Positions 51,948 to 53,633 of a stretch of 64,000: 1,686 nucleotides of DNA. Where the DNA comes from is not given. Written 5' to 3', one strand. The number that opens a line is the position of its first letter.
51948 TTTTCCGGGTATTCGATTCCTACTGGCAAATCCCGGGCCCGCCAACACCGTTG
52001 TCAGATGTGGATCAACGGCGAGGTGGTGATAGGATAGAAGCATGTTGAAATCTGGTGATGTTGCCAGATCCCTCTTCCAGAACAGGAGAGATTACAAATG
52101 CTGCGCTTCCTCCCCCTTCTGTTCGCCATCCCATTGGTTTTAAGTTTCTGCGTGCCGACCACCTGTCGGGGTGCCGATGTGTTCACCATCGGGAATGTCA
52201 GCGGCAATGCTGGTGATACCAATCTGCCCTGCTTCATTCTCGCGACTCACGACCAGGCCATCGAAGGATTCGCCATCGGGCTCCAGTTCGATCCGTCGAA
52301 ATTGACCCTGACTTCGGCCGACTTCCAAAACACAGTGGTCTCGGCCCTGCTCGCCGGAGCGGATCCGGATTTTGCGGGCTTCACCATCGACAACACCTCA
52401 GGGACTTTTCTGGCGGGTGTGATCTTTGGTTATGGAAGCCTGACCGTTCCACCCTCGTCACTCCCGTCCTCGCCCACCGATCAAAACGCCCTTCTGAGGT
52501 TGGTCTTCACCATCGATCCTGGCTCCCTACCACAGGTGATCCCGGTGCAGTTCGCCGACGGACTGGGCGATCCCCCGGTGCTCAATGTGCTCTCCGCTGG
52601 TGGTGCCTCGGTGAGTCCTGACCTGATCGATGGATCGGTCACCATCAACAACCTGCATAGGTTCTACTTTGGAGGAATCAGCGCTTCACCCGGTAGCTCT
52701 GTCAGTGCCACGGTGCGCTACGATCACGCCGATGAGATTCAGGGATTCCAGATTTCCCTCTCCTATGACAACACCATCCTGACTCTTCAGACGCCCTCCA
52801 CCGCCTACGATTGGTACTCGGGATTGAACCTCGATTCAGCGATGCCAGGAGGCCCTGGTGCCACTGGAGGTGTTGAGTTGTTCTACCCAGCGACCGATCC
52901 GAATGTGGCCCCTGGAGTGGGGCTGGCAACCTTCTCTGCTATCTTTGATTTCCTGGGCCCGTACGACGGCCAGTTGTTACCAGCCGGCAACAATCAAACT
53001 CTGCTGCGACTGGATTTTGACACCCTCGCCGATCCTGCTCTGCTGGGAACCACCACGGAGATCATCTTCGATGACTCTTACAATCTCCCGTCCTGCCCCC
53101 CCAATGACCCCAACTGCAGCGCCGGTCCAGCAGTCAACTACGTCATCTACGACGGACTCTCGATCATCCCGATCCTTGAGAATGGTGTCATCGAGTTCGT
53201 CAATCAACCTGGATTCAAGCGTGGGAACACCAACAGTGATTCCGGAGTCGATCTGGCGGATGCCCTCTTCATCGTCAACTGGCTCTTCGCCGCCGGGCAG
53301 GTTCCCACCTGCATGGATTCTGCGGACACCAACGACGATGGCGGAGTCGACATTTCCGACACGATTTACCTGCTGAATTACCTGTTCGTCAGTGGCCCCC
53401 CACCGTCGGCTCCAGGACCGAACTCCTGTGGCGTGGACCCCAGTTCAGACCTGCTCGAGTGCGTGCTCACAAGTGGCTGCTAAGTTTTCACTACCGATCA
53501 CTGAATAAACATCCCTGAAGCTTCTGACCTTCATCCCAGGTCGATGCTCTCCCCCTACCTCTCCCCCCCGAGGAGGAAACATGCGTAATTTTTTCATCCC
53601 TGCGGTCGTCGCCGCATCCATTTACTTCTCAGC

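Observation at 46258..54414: Tandem array of five secreted cohesin-like/dockerin-like proteins: candidate cellulosome-style self-assembling extracellular scaffold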

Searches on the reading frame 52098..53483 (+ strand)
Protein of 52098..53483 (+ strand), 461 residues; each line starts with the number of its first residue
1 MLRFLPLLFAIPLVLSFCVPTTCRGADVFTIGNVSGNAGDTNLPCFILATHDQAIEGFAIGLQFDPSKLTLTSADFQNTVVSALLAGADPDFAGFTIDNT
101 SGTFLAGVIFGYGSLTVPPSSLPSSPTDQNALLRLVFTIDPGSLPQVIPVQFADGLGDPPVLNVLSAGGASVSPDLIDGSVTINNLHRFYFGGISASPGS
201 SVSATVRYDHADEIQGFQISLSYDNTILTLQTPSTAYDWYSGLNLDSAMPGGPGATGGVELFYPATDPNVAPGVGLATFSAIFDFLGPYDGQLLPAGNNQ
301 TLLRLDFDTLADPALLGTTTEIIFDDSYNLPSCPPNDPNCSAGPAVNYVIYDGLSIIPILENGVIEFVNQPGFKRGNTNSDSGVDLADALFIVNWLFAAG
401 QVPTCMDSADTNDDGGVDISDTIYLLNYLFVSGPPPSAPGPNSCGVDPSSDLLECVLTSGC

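Call 3: search_protein_families(library=pfam, proteins=[window:52098-53483:+], max_evalue=1)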
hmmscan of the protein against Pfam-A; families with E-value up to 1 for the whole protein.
window:52098-53483:+ (461 aa): 2 families
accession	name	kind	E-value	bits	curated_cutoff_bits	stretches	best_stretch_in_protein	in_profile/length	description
PF00963.24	Cohesin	-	8.7e-06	26.4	24.1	1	192-233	6-51/139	Cohesin domain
PF00404.24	Dockerin_1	-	0.0041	17.7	22.9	1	378-429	4-56/57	Dockerin type I domain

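Call 4: search_protein_families(library=ncbifam, proteins=[window:52098-53483:+], max_evalue=1)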
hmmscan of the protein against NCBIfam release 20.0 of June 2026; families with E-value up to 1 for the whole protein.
window:52098-53483:+ (461 aa): 0 families

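Call 48: predict_structure(alignment_id=A5)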
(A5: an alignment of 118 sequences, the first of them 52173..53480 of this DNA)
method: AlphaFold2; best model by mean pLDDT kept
length: 436 residues; sequences in the alignment: 118
mean_pLDDT: 92.3   pTM: 0.77
mean pLDDT of the five models: 92.3, 91.3, 91.1, 91.1, 90.5
residues with pLDDT >= 90: 337; 70-90: 86; 50-70: 13; < 50: 0
segments of 3 or more residues with pLDDT < 50: none
pLDDT, mean of each block of 10 residues (from residue 1): 96 94 96 97 97 90 88 98 83 82 94 90 97 97 95 93 90 94 94 98 96 92 81 90 96 94 79 94 97 98 84 84 94 94 92 94 98 97 96 98 94 90 88 71
secondary structure, 60 per line:
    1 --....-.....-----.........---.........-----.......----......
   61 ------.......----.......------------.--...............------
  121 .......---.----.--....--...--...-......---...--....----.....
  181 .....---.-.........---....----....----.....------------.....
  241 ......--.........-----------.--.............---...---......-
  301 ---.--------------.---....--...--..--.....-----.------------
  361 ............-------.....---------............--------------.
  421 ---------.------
elements in order: E3-6 E8-12 E18-26 E30-38 E44-50 H55-60 E67-73 E78-84 E100-114 E121-127 E139-142 E145-147 E150-152 E154-159 E163-165 E168-171 E176-185 E191-199 E203-206 H211-214 H219-223 E236-246 E249-257 E272-284 E294-299 E323-326 E329-331 E338-342 H361-372 H381-384 H394-405
